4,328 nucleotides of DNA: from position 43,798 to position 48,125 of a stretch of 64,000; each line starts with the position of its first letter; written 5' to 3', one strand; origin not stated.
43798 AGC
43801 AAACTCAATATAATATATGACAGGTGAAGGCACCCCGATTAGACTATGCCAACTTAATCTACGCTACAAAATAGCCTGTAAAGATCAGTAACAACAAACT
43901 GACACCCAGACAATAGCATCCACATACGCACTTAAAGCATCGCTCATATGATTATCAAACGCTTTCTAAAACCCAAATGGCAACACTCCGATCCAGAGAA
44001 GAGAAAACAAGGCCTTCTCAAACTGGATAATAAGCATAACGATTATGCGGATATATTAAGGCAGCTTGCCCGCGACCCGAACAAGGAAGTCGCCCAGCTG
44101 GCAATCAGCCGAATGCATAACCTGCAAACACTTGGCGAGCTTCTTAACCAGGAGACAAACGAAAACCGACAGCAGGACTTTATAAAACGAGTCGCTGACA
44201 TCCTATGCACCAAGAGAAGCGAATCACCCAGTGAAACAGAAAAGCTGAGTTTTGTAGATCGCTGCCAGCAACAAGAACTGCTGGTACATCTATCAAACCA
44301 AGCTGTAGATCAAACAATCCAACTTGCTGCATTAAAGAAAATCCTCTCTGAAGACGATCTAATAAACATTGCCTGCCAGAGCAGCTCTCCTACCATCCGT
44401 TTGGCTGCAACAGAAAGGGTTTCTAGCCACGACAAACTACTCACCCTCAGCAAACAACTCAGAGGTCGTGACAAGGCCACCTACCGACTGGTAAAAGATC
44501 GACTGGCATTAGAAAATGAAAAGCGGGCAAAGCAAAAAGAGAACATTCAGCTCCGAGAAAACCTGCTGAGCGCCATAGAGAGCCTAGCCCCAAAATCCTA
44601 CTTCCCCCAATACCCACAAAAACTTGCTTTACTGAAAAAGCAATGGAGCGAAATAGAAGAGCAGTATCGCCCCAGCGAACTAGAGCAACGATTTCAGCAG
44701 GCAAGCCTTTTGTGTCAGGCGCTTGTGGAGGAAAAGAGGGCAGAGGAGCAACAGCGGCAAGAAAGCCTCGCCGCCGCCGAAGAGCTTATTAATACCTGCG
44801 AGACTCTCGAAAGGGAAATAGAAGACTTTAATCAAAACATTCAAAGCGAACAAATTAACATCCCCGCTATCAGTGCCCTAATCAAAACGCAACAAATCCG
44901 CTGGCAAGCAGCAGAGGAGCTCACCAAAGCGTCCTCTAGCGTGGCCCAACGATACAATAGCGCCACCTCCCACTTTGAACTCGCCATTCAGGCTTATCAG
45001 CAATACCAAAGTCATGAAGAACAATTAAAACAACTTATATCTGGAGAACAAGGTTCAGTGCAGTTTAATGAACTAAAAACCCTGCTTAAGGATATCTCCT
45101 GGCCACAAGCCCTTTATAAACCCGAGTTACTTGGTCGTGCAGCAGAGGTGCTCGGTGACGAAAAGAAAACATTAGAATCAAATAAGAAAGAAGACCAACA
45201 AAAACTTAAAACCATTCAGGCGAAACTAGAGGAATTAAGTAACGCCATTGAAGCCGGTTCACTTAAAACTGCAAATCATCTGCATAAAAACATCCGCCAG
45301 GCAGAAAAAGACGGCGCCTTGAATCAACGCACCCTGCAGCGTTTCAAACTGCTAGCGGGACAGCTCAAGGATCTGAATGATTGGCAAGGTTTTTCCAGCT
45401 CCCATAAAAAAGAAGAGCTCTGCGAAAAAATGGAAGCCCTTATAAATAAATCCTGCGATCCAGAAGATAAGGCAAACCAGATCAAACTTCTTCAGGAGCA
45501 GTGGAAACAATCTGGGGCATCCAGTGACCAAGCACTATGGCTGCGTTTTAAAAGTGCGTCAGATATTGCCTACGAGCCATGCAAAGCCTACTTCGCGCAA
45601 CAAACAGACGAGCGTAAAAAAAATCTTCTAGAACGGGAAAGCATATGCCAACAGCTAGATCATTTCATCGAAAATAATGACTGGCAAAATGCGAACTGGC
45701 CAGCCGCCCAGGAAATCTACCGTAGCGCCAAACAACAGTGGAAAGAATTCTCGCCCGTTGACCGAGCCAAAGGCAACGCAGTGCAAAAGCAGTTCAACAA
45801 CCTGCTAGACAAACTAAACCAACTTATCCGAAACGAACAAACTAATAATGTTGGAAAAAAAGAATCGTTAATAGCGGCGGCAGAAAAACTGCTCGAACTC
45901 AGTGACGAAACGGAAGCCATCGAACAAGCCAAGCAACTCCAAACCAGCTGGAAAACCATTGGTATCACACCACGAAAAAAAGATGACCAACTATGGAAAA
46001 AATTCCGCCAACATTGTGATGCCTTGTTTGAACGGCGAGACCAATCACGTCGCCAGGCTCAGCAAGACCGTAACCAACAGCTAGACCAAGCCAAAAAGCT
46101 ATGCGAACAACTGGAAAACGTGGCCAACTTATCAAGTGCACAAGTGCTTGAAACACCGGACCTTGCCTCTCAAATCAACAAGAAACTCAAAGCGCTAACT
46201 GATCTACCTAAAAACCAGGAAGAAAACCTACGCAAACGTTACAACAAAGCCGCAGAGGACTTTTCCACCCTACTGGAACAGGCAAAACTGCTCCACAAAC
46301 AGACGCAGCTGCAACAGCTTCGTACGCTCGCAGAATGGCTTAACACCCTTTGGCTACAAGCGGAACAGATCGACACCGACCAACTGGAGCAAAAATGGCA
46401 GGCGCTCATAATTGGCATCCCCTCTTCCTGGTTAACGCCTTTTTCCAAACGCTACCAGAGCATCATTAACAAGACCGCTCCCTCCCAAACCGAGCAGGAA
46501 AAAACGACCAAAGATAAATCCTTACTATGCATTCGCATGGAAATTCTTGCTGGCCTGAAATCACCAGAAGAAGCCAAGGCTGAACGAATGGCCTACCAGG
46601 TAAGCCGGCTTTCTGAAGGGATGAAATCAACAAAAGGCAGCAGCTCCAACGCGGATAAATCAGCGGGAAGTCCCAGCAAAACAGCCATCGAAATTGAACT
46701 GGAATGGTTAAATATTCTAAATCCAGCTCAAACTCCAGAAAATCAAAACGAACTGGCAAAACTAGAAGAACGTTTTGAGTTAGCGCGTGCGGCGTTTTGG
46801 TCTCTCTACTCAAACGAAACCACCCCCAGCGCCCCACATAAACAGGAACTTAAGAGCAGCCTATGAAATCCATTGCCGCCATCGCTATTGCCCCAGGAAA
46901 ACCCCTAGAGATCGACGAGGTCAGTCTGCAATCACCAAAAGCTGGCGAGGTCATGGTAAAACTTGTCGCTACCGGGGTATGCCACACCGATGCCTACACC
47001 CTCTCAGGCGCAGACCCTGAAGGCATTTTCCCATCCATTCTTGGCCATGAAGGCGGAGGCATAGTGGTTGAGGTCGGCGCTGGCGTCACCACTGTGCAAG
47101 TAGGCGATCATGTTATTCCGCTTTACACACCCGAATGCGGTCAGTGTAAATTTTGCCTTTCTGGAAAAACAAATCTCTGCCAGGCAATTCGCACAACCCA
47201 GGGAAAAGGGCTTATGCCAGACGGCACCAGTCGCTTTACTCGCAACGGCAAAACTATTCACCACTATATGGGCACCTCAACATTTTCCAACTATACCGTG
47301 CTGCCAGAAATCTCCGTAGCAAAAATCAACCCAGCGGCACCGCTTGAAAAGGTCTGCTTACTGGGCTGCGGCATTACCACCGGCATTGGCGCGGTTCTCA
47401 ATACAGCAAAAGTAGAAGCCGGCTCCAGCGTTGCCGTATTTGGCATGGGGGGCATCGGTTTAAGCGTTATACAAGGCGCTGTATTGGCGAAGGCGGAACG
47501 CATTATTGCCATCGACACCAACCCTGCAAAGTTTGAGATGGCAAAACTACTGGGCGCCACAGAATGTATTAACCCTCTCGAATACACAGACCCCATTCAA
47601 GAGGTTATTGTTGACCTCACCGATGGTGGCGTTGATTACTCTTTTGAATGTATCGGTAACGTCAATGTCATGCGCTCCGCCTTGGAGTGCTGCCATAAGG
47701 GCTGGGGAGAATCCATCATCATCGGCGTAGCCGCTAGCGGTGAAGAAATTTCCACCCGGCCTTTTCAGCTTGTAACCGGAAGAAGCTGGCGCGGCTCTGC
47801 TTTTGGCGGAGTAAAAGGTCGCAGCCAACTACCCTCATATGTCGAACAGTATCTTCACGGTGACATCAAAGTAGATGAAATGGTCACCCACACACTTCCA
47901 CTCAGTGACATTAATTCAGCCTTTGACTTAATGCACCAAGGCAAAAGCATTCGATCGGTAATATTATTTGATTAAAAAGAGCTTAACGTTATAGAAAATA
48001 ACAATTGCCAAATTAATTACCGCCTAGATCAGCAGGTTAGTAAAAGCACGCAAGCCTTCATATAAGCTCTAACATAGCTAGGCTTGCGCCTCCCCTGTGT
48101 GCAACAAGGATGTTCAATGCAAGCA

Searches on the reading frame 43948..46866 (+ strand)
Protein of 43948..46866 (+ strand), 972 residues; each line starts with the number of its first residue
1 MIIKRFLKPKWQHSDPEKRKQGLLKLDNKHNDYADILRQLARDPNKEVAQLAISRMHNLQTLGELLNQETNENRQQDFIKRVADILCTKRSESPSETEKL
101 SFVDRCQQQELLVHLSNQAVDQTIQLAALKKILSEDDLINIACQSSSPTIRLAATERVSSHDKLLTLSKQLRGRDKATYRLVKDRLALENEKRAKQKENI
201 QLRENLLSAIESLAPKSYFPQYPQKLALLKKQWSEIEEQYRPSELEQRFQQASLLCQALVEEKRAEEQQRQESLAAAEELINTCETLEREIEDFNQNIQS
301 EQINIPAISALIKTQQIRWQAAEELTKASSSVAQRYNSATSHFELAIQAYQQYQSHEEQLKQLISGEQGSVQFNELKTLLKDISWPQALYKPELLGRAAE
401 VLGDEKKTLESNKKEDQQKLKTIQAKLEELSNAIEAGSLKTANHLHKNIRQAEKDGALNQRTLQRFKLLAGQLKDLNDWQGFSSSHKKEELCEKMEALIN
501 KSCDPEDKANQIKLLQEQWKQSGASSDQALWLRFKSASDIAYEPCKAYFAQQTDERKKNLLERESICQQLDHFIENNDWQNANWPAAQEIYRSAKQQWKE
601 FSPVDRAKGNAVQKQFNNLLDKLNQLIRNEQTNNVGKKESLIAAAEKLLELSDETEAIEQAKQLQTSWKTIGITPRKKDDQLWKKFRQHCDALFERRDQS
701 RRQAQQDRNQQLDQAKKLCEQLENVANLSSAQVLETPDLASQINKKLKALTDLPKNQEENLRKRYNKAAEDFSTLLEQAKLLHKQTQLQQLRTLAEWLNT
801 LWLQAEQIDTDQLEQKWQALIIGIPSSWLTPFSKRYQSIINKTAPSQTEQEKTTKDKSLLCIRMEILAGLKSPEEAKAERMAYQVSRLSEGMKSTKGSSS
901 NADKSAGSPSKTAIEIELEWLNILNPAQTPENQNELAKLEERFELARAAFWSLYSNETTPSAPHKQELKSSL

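Call 71: search_protein_families(library=pfam, proteins=[window:43948-46866:+], max_evalue=0.00001)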
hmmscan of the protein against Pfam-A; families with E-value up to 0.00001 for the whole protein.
window:43948-46866:+ (972 aa): 1 family
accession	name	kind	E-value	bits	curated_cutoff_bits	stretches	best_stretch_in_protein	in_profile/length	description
PF03993.17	DUF349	-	1.5e-34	118.6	23.9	4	529-606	1-74/75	Domain of Unknown Function (DUF349)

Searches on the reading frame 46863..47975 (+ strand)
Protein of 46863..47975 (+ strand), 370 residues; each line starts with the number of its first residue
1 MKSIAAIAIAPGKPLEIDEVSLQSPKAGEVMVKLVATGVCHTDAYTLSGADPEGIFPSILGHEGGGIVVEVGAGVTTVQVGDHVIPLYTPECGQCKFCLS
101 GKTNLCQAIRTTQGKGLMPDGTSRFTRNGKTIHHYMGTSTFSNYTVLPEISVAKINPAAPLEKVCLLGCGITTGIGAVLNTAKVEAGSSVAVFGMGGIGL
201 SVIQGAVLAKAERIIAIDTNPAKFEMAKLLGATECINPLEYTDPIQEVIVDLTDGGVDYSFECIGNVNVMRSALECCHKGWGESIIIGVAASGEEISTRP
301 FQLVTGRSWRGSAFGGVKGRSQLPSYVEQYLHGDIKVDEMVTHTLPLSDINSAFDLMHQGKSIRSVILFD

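Call 71: search_protein_families(library=pfam, proteins=[window:46863-47975:+], max_evalue=0.00001)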
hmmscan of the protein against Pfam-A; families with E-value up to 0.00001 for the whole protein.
window:46863-47975:+ (370 aa): 2 families
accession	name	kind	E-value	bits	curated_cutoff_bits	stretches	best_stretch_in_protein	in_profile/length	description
PF00107.32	ADH_zinc_N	-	5.3e-26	91.5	31.8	1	197-324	1-121/129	Zinc-binding dehydrogenase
PF08240.17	ADH_N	-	7.2e-22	78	23.5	1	27-155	2-102/104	Alcohol dehydrogenase GroES-like domain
